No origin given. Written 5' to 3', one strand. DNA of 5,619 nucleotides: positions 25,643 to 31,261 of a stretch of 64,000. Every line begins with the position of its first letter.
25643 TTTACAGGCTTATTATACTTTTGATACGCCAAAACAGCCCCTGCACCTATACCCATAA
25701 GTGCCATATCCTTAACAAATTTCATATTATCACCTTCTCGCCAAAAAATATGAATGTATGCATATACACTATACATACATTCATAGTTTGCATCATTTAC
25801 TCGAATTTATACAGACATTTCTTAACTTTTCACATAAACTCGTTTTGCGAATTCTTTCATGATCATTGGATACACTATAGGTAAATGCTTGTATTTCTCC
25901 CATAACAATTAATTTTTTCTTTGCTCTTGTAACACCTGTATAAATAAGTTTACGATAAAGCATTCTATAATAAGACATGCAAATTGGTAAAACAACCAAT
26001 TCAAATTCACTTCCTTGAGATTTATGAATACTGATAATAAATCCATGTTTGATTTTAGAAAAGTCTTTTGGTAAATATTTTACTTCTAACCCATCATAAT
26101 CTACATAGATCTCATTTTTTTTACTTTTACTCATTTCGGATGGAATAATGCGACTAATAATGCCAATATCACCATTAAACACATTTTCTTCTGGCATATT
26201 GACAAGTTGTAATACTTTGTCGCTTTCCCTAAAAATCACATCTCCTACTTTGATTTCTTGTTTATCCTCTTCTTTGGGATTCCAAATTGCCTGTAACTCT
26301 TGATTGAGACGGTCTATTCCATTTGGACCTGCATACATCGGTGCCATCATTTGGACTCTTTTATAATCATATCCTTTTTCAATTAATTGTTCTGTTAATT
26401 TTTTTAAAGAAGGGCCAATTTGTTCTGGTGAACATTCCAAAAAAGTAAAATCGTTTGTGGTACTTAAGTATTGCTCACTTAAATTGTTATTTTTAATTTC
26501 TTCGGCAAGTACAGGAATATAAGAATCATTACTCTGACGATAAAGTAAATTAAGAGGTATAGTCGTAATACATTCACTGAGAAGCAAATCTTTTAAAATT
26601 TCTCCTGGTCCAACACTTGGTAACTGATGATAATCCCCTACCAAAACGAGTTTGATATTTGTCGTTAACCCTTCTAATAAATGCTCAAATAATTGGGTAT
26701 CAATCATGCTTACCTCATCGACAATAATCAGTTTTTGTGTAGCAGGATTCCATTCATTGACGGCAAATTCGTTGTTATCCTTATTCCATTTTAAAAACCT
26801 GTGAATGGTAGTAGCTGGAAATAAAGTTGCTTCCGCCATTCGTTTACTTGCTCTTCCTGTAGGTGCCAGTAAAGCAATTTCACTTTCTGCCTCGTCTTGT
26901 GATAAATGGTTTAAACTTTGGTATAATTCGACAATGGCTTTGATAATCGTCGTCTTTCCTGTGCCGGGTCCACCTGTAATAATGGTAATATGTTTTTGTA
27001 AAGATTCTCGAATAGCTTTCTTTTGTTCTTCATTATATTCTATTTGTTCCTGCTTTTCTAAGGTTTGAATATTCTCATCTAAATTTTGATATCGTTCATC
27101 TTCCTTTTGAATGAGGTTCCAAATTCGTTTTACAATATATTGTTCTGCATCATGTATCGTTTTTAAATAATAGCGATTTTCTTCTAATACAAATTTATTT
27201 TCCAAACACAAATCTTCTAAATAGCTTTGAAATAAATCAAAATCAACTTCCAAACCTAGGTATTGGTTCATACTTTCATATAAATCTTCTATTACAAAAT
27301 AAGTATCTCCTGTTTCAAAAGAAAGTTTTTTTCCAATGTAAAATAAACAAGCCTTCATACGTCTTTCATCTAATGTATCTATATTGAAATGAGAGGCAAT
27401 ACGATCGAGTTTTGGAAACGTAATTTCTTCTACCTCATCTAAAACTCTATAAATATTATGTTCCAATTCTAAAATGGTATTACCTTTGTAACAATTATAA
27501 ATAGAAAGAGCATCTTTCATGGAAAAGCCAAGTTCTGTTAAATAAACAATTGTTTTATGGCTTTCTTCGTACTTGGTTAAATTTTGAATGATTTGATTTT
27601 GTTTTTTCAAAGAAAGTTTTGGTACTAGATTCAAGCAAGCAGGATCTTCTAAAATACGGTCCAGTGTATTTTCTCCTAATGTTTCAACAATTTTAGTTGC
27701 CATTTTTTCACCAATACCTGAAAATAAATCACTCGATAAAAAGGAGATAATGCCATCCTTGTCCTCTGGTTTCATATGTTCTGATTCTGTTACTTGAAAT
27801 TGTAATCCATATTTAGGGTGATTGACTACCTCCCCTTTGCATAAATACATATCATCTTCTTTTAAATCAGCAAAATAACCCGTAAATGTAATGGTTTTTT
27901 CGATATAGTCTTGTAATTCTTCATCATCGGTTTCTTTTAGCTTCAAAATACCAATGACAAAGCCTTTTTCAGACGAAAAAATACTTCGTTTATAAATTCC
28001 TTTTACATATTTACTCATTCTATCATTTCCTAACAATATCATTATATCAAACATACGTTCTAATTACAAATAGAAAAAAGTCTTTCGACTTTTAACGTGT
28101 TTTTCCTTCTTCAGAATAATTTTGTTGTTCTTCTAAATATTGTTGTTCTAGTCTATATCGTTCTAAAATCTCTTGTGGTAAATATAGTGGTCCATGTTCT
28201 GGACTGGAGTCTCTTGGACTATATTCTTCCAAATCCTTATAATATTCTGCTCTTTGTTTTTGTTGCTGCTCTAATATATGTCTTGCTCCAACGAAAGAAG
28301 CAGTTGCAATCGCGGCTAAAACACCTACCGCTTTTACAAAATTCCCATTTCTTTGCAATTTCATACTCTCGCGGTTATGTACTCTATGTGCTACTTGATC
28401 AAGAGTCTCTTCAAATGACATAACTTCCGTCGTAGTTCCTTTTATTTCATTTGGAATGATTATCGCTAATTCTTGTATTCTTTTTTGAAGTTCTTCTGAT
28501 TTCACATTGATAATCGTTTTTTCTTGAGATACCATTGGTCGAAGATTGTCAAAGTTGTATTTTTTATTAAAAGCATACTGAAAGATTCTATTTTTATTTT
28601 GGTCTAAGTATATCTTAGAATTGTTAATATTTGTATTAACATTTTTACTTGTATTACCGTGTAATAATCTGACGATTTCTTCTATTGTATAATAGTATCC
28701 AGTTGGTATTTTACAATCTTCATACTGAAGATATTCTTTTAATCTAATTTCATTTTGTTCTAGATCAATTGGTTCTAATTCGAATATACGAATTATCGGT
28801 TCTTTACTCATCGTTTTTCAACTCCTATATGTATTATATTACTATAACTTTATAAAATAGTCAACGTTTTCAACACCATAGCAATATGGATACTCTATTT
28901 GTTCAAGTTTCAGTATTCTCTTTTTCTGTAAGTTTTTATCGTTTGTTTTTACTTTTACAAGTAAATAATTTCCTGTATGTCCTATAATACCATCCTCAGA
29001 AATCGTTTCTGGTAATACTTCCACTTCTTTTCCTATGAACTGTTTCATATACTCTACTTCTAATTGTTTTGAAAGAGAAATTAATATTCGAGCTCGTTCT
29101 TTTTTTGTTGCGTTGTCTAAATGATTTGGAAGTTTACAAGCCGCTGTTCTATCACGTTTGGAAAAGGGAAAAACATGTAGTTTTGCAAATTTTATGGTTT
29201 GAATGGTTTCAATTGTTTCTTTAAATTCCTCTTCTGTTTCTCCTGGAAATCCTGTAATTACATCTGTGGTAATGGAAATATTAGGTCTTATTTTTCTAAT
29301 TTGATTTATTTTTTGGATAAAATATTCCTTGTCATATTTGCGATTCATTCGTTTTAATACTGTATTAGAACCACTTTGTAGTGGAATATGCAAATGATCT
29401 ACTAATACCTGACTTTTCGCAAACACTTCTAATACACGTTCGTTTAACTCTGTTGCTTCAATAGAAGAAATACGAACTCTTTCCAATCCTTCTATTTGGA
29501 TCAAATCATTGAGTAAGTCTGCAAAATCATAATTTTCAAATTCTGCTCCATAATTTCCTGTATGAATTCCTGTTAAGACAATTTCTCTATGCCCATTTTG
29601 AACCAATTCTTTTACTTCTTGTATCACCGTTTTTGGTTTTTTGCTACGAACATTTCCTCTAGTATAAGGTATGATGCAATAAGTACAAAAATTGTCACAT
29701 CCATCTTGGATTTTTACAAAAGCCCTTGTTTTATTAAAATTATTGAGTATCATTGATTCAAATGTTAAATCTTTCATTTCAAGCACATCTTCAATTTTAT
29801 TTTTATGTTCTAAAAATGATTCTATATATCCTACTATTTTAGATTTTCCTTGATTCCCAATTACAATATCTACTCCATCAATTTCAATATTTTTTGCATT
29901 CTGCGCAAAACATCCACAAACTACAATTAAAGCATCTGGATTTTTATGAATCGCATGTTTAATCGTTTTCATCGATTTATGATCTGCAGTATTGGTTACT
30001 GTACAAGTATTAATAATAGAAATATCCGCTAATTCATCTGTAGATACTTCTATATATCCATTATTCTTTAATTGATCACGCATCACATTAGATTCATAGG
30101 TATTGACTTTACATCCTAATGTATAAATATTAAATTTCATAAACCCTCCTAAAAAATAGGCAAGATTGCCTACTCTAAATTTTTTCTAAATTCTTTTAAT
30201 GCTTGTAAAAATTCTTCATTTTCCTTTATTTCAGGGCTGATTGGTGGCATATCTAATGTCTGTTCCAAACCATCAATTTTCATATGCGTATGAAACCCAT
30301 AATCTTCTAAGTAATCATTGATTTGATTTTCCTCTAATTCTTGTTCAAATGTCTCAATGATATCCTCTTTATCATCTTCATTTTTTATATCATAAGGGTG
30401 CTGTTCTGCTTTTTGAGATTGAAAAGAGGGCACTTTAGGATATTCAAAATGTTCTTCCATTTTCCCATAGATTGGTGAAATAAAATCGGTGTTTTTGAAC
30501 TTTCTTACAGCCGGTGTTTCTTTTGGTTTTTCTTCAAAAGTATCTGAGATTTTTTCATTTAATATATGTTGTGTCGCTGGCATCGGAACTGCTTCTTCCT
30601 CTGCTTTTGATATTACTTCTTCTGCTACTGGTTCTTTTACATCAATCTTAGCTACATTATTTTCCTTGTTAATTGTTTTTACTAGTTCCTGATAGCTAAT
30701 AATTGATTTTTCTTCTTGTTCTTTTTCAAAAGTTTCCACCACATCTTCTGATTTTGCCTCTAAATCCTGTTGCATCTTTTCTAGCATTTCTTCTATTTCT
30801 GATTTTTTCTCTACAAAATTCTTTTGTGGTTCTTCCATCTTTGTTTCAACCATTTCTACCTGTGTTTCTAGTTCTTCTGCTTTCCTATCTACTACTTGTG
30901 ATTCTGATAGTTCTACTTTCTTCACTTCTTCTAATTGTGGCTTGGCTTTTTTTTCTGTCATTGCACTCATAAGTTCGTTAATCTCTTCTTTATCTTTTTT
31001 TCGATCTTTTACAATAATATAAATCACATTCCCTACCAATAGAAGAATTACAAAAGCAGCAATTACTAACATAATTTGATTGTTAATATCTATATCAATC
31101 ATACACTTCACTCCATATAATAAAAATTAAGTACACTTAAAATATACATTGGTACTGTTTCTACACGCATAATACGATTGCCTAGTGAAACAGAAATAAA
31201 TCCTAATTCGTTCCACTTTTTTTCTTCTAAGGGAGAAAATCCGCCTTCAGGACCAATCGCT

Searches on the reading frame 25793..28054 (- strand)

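Call 24: search_protein_families(library=pfam, proteins=[window:25793-28054:-], max_evalue=0.0001)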
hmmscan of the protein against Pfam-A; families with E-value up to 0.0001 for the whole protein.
window:25793-28054:- (753 aa): 12 families
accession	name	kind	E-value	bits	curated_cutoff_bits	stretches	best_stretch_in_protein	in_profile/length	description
PF13245.12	AAA_19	-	4.1e-42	144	25.1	1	344-483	1-134/134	AAA domain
PF13604.12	AAA_30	-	2.2e-40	138.9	27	1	340-528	2-175/191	AAA domain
PF14490.11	HHH_RecD2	-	7.4e-22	77.5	27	1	163-252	3-92/92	ATP-dependent RecD2 DNA helicase HHH domain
PF18335.7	SH3_13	-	1.5e-21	76.4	41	1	583-653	1-65/65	ATP-dependent RecD-like DNA helicase SH3 domain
PF13538.12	UvrD_C_2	-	5.3e-18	65.1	27.4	1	670-718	1-52/52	UvrD-like helicase C-terminal domain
PF23139.1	OB_YrrC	-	1.3e-16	60.7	27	1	15-96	2-76/76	ATP-dependent DNA helicase YrrC, OB-fold domain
PF13086.12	AAA_11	-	1.5e-10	41.8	27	1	340-397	2-59/257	AAA domain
PF01443.25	Viral_helicase1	-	1.5e-07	31.9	21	0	358-506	2-126/228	Viral superfamily 1 RNA helicase core domain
PF13401.12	AAA_22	-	7.4e-07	30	27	1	353-475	4-124/130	AAA domain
PF05970.20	PIF1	-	1.2e-06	28.7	25.9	1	341-479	3-153/223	PIF1-like helicase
PF00580.27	UvrD-helicase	-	9.4e-05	22.7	23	1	341-408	2-63/271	UvrD/REP helicase N-terminal domain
PF03193.22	RsgA_GTPase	-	9.5e-05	22.7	30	0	315-386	66-139/174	RsgA GTPase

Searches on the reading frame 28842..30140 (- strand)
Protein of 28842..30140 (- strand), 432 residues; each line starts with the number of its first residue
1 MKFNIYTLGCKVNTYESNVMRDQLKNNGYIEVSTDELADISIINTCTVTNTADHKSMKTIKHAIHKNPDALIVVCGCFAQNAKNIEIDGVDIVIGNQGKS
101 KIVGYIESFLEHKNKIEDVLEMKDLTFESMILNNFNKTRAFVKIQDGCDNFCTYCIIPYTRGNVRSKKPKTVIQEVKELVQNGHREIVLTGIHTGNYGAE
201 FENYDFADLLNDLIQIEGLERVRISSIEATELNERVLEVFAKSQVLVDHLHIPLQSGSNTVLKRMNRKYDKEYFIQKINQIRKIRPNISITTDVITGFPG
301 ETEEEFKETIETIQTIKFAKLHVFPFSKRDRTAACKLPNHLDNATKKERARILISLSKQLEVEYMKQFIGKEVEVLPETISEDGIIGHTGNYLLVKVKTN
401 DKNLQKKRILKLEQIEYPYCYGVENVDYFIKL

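Call 24: search_protein_families(library=pfam, proteins=[window:28842-30140:-], max_evalue=0.0001)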
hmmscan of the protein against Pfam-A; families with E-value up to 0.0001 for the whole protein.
window:28842-30140:- (432 aa): 2 families
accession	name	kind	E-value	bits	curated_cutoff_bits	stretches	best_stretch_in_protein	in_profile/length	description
PF04055.27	Radical_SAM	-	7.4e-29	101.5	29.5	1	143-312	2-165/166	Radical SAM superfamily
PF00919.26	UPF0004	-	4.7e-26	91.1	27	1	2-84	1-84/98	Uncharacterized protein family UPF0004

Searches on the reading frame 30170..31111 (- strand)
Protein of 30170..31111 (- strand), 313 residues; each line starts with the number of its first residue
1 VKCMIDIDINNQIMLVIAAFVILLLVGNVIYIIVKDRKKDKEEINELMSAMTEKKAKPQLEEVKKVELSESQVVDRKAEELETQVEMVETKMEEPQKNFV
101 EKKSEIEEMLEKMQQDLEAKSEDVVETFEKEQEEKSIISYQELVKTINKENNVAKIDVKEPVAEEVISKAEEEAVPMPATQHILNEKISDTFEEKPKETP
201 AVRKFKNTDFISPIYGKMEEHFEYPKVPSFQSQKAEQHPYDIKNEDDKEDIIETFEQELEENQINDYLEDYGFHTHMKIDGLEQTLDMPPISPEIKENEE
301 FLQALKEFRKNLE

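Call 24: search_protein_families(library=pfam, proteins=[window:30170-31111:-], max_evalue=0.0001)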
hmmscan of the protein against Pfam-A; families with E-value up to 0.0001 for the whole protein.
window:30170-31111:- (313 aa): 0 families

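Call 26: search_protein_families(library=pfam, proteins=[window:30170-31111:-], max_evalue=0.05)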
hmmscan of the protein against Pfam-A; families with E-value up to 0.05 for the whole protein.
window:30170-31111:- (313 aa): 2 families
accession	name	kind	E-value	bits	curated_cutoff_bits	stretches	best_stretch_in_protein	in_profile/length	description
PF03954.19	Lectin_N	-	0.0005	20.4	28.3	1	11-118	35-131/140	Hepatic lectin, N-terminal domain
PF21117.3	MRB1590_C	-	0.0099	17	27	0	83-149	29-95/102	MRB1590 C-terminal domain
